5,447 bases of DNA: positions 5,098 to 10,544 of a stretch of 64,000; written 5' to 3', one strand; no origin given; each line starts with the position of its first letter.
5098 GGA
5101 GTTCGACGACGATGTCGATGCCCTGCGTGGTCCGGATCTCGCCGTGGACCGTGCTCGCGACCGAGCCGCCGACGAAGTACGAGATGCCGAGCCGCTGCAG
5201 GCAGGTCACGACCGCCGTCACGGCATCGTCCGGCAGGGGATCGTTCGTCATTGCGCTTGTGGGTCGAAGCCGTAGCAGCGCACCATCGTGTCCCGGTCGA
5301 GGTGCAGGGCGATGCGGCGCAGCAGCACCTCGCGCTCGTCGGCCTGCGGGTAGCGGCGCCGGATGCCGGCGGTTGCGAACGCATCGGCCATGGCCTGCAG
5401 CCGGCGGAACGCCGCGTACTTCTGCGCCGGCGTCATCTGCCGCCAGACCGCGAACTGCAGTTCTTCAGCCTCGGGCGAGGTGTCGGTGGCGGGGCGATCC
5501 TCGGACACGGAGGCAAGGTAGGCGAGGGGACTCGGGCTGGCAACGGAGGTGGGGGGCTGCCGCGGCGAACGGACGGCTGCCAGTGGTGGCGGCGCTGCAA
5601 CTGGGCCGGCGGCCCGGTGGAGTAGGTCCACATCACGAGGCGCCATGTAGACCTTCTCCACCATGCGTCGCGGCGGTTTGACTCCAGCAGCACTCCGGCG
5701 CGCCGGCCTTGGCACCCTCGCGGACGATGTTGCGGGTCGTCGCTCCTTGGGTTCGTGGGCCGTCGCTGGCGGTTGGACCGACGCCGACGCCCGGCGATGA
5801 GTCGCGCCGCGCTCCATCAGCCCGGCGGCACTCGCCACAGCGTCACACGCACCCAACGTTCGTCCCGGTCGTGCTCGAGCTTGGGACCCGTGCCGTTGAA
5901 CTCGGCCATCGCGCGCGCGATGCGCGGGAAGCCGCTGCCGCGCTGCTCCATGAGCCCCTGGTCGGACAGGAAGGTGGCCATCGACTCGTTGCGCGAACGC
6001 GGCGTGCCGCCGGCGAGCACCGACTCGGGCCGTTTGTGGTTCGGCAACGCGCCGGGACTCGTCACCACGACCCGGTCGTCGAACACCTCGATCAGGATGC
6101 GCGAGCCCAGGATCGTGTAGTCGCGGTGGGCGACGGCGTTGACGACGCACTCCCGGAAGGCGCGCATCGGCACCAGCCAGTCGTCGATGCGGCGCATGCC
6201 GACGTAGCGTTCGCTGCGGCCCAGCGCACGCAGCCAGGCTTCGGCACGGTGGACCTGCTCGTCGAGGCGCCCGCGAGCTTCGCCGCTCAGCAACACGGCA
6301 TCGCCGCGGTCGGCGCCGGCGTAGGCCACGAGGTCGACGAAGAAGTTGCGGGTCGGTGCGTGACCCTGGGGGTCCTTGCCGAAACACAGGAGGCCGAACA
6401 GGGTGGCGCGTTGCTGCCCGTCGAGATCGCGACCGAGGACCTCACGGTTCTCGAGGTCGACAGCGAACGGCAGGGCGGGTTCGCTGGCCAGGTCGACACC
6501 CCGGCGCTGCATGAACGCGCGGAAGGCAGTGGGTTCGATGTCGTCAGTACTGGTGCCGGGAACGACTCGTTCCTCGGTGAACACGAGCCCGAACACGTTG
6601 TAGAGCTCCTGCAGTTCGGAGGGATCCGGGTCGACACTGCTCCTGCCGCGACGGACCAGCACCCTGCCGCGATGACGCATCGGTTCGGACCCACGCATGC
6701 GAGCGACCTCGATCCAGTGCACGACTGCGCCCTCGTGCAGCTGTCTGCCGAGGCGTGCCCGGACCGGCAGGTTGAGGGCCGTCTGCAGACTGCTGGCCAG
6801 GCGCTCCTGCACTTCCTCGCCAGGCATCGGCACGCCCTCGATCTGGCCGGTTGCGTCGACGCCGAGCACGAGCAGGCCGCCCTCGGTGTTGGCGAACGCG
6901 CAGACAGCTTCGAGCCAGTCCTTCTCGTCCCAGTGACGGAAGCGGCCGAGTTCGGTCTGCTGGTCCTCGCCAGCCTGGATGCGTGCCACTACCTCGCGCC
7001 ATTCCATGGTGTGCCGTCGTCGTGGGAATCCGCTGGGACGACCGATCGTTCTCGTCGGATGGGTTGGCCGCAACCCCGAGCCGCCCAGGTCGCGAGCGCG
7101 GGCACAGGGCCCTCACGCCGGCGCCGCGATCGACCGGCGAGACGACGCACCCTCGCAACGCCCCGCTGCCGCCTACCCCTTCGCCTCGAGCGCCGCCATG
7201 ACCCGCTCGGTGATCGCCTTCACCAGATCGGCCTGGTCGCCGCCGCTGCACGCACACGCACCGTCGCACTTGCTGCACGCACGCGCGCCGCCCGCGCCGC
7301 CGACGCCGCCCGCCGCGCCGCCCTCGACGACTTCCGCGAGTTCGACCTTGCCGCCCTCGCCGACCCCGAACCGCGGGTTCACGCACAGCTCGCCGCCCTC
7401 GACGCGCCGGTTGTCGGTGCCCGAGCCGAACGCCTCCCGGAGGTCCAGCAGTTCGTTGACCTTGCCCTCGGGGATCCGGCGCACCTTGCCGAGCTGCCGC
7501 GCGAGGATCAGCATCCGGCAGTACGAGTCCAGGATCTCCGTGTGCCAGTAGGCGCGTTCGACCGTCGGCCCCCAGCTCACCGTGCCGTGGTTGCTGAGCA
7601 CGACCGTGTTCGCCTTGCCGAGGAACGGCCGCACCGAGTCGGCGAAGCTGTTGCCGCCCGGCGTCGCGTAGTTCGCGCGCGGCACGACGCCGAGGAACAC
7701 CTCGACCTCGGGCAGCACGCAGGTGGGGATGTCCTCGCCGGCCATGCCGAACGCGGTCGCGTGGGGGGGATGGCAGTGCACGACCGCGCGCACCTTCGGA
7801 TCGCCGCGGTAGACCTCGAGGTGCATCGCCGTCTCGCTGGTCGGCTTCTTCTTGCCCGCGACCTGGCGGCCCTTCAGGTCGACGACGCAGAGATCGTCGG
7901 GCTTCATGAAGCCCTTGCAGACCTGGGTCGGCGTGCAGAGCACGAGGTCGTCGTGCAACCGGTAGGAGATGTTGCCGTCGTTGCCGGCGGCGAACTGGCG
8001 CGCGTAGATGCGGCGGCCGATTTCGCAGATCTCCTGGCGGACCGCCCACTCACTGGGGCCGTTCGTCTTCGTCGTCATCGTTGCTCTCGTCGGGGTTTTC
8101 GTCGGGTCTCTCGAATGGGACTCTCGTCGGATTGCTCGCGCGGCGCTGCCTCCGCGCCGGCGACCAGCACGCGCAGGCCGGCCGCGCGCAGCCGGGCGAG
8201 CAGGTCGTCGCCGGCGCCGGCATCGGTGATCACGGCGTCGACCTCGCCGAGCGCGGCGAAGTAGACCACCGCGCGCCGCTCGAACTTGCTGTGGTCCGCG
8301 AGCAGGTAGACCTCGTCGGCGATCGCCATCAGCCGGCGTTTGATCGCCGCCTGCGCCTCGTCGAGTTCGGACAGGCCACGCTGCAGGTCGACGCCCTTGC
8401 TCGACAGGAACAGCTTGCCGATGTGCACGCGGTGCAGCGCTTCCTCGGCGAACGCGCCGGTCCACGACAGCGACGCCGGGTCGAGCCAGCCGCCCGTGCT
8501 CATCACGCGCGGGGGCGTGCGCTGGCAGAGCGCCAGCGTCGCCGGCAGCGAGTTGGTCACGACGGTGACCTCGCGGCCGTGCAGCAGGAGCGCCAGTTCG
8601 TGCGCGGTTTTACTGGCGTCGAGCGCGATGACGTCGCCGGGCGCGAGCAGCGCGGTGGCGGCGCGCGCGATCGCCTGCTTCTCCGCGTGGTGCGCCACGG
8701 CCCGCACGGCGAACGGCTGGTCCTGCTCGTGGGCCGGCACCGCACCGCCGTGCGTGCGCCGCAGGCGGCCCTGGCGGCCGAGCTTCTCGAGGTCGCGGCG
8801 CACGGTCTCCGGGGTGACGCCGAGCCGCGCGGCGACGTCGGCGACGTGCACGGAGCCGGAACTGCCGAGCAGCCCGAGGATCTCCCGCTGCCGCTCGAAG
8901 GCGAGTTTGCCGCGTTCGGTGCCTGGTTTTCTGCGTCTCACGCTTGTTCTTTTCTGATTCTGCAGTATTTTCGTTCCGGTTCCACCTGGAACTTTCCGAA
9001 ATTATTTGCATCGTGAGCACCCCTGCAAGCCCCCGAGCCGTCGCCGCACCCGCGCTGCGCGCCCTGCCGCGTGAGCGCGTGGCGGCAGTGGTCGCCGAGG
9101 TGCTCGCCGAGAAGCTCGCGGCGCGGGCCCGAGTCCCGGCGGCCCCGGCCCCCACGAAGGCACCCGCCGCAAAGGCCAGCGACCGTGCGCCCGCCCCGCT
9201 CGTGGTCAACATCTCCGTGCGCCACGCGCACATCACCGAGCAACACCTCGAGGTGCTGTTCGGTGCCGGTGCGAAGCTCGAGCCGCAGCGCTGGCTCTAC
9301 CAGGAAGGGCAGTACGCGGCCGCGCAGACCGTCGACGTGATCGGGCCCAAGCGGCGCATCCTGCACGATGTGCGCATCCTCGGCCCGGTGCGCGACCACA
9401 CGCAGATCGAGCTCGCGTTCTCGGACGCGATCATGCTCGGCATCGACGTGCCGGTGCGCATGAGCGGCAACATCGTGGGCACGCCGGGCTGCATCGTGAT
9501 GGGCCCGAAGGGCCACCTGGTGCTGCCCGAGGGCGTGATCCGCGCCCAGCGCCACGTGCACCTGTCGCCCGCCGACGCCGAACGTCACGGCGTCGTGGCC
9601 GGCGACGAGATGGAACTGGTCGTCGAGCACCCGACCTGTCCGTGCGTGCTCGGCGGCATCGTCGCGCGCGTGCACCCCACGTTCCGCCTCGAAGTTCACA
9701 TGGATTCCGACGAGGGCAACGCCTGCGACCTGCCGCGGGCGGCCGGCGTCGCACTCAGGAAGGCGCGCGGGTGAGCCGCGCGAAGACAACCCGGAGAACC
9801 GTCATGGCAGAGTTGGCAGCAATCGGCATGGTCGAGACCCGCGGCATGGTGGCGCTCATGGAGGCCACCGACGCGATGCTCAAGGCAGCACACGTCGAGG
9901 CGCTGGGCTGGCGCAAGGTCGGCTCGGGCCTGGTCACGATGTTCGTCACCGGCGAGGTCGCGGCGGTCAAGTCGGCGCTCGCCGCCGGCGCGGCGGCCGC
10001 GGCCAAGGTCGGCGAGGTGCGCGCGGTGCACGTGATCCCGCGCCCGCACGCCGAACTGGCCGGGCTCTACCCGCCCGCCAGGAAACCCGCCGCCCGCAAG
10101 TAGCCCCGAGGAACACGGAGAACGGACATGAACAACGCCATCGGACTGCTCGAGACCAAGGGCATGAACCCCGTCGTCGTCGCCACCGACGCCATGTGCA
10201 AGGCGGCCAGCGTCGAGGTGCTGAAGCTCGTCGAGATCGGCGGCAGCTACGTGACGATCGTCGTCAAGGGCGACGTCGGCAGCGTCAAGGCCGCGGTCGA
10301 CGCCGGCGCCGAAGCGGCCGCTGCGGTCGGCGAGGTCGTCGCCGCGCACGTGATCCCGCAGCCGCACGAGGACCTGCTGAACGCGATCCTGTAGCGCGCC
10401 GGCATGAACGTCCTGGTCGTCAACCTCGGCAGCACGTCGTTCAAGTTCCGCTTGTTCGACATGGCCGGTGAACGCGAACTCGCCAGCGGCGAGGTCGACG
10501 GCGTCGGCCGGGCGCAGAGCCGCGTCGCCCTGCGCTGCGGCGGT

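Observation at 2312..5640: Decaying copies of the hcrB 3' end plus a conserved junction module delimit three unrelated defence/TA cassettes, with no recombinase gene present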

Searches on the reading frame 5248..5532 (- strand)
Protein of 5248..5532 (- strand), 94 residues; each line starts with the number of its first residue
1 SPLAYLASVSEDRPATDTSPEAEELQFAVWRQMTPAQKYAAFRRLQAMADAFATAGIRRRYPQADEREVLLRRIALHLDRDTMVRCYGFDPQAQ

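Call 5: search_protein_families(library=pfam, proteins=[window:5248-5532:-], max_evalue=0.01)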
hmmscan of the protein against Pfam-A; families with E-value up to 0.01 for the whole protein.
window:5248-5532:- (94 aa): 0 families

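Call 10: find_homologous_proteins(query=window:5248-5532:-, max_evalue=0.001)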
Query window:5248-5532:- (94 aa): 6 proteins with E <= 0.001 among 12 candidates.
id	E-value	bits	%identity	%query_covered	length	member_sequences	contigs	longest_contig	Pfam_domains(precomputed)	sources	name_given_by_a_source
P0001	2.1e-49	183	100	91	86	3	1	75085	-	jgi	-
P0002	1.4e-38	148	77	91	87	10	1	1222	-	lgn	-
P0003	1.4e-37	145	78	97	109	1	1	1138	-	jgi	-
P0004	3.7e-37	144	74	96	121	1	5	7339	-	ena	-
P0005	4.7e-22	96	63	88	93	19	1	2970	-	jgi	jgi:hypothetical protein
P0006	1.7e-14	72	50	83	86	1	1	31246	PF18993.7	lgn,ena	-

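Call 19: find_encoding_contigs(protein=P0004, flank=8000, max_places=6)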
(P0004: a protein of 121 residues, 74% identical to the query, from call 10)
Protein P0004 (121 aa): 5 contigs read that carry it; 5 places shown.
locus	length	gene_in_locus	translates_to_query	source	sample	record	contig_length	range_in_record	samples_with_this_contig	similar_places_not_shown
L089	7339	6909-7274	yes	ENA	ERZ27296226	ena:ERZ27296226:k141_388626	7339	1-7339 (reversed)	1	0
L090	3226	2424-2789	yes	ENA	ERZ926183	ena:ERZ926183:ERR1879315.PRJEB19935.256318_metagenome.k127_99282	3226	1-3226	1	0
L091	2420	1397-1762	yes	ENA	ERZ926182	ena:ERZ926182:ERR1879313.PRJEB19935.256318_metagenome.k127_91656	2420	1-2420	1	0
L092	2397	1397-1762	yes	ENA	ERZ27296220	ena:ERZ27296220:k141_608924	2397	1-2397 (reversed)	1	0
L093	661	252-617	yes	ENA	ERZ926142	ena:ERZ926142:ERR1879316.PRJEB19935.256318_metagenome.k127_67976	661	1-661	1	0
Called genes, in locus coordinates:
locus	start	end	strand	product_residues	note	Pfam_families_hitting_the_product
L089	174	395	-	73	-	-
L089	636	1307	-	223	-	-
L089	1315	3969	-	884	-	-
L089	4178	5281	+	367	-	PF01075:Glyco_transf_9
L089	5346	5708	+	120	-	-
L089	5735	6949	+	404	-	PF03781:FGE-sulfatase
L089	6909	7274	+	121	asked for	-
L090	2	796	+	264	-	?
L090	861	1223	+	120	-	-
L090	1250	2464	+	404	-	PF03781:FGE-sulfatase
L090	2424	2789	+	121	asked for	-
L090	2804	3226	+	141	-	?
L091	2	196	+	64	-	?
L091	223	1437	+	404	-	PF03781:FGE-sulfatase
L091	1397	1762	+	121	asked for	-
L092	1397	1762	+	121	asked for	-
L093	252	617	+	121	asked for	-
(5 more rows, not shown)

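Call 60: search_protein_families(library=ncbifam, proteins=[window:5248-5508:-], max_evalue=0.01)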
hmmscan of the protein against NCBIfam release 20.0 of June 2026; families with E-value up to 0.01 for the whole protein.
window:5248-5508:- (86 aa): 0 families

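Call 61: search_protein_families(library=pfam, proteins=[window:5248-5508:-, P0006], max_evalue=10)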
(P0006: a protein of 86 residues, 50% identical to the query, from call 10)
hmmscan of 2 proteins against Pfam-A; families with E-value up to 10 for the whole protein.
window:5248-5508:- (86 aa): 1 family
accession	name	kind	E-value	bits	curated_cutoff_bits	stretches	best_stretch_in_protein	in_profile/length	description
PF04978.18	MST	-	0.039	14.9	27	1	3-74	58-133/149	Mycothiol-S-transferase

P0006 (86 aa): 0 families

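Call 63: search_protein_families(library=padloc, proteins=[window:5248-5508:-], max_evalue=0.01)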
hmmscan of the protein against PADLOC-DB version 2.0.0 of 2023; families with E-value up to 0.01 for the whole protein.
window:5248-5508:- (86 aa): 0 families

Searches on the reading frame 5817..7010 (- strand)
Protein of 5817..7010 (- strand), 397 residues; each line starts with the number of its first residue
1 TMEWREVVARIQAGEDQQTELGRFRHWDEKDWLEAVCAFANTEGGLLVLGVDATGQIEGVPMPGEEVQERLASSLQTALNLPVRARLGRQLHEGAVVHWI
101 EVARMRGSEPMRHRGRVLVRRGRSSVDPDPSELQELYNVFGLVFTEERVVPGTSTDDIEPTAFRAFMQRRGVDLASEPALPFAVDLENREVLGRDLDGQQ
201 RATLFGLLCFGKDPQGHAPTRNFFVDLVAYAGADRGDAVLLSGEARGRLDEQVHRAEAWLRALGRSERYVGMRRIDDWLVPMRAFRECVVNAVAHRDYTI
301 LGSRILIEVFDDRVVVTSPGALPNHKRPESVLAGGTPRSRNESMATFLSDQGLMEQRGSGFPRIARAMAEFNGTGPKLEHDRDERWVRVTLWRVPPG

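Call 5: search_protein_families(library=pfam, proteins=[window:5817-7010:-], max_evalue=0.01)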
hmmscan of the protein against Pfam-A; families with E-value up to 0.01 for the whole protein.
window:5817-7010:- (397 aa): 2 families
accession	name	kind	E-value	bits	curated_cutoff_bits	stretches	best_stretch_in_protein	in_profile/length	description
PF13749.12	HATPase_c_4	-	1.7e-20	73.3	26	1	302-390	1-88/89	Putative ATP-dependent DNA helicase recG C-terminal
PF04326.19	SLFN_AlbA_2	-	1.7e-13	51.6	25.3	1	15-126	1-115/118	Schlafen, AlbA_2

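Call 60: search_protein_families(library=ncbifam, proteins=[window:5817-7010:-], max_evalue=0.01)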
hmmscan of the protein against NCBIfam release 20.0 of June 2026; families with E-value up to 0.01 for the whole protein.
window:5817-7010:- (397 aa): 0 families

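Call 63: search_protein_families(library=padloc, proteins=[window:5817-7010:-], max_evalue=0.01)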
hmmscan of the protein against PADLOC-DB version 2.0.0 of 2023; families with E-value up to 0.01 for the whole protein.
window:5817-7010:- (397 aa): 3 families
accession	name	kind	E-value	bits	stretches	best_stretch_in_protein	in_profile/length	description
PDLC02394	pAgo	-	2.7e-14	49.9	1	30-324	55-358/1121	-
PDLC02402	Aga_SIR2-PNTD1-PNTD2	-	2e-10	37.5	1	194-374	363-545/876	Class I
PDLC02418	Aga_SIR2-Kinase-PNTD1-PNTD2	-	7.9e-08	28.9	1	283-374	323-423/756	Class I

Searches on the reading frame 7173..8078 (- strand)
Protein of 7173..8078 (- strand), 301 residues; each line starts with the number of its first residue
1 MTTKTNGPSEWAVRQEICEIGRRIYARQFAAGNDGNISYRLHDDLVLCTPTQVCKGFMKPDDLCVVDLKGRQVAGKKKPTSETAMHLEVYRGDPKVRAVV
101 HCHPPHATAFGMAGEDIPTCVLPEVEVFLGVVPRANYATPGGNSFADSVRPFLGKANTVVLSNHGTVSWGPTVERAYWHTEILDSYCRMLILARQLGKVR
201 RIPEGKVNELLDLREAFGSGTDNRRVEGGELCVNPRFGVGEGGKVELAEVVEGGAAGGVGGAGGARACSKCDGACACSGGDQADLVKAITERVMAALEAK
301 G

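Call 5: search_protein_families(library=pfam, proteins=[window:7173-8078:-], max_evalue=0.01)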
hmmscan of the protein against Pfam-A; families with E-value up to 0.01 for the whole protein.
window:7173-8078:- (301 aa): 1 family
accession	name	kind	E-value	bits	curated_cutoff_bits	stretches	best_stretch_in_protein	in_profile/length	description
PF00596.27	Aldolase_II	-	6.6e-50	170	22.2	1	15-190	1-182/183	Class II Aldolase and Adducin N-terminal domain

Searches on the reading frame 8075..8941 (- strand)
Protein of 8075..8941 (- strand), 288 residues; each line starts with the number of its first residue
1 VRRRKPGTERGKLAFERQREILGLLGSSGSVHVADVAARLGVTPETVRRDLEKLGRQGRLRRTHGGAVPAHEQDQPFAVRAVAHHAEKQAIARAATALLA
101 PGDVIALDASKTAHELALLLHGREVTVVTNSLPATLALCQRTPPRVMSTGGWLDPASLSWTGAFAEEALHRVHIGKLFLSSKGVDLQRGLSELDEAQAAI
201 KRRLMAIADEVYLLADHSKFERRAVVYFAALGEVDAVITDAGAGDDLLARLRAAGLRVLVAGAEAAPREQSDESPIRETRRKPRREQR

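Call 5: search_protein_families(library=pfam, proteins=[window:8075-8941:-], max_evalue=0.01)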
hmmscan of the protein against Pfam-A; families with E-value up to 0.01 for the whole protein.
window:8075-8941:- (288 aa): 14 families
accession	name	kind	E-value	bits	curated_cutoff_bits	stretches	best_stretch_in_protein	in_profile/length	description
PF00455.28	DeoRC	-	1.9e-44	151.9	31.8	1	84-240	2-159/160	DeoR C terminal sensor domain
PF08220.18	HTH_DeoR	-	1.4e-17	63.6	21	1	17-71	1-55/57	DeoR-like helix-turn-helix domain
PF19187.6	HTH_PafC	-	2.2e-05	24.7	32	1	20-72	8-60/115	PafC helix-turn-helix domain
PF16365.12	EutK_C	-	0.00011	22.5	27.5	1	33-62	17-46/52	Ethanolamine utilization protein EutK C-terminus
PF08279.18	HTH_11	-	0.00037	20.8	25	1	17-58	1-43/55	HTH domain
PF01325.25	Fe_dep_repress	-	0.00053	20.6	26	1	20-60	12-52/60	Iron dependent repressor, N-terminal DNA binding domain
PF13545.12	HTH_Crp_2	-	0.0006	20.2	27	1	34-62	26-55/70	Crp-like helix-turn-helix domain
PF24971.1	SAMD1_SHD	-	0.001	19.5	27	1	12-75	6-63/78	SAMD1 small helical domain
PF13404.12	HTH_AsnC-type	-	0.0015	18.7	27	1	19-54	6-41/42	AsnC-type helix-turn-helix domain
PF13412.12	HTH_24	-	0.0022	18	21.9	1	16-58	3-45/48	Winged helix-turn-helix DNA-binding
PF22798.2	DUF5817_CT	-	0.0024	18.1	29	1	32-65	17-50/54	DUF5817, C-terminal domain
PF04703.18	FaeA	-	0.0047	17.6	20.7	1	19-63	3-48/62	FaeA-like protein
PF25213.1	HVO_A0261_N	-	0.0052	17.1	35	0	15-65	10-59/86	HVO_A0261 N-terminal domain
PF12840.13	HTH_20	-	0.0055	17.1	27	0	19-56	7-44/51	Helix-turn-helix domain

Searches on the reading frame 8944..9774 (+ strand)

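Call 40: search_protein_families(library=pfam, proteins=[window:8944-9774:+], max_evalue=0.0001)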
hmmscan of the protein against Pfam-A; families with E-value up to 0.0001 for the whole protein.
window:8944-9774:+ (276 aa): 1 family
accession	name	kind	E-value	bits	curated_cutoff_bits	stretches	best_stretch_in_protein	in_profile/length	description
PF06130.18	PTAC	-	3.8e-64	216.1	25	1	88-263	2-175/176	Phosphate propanoyltransferase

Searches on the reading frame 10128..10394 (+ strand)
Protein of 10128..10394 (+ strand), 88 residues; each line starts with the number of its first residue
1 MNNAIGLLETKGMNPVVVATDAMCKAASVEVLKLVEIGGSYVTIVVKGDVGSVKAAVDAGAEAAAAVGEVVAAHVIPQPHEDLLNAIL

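Call 40: search_protein_families(library=pfam, proteins=[window:10128-10394:+], max_evalue=0.0001)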
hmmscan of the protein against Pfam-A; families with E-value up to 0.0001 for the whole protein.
window:10128-10394:+ (88 aa): 1 family
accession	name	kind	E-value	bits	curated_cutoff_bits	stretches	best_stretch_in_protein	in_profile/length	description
PF00936.24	BMC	-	7e-25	87.2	24.5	1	4-79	1-75/75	BMC domain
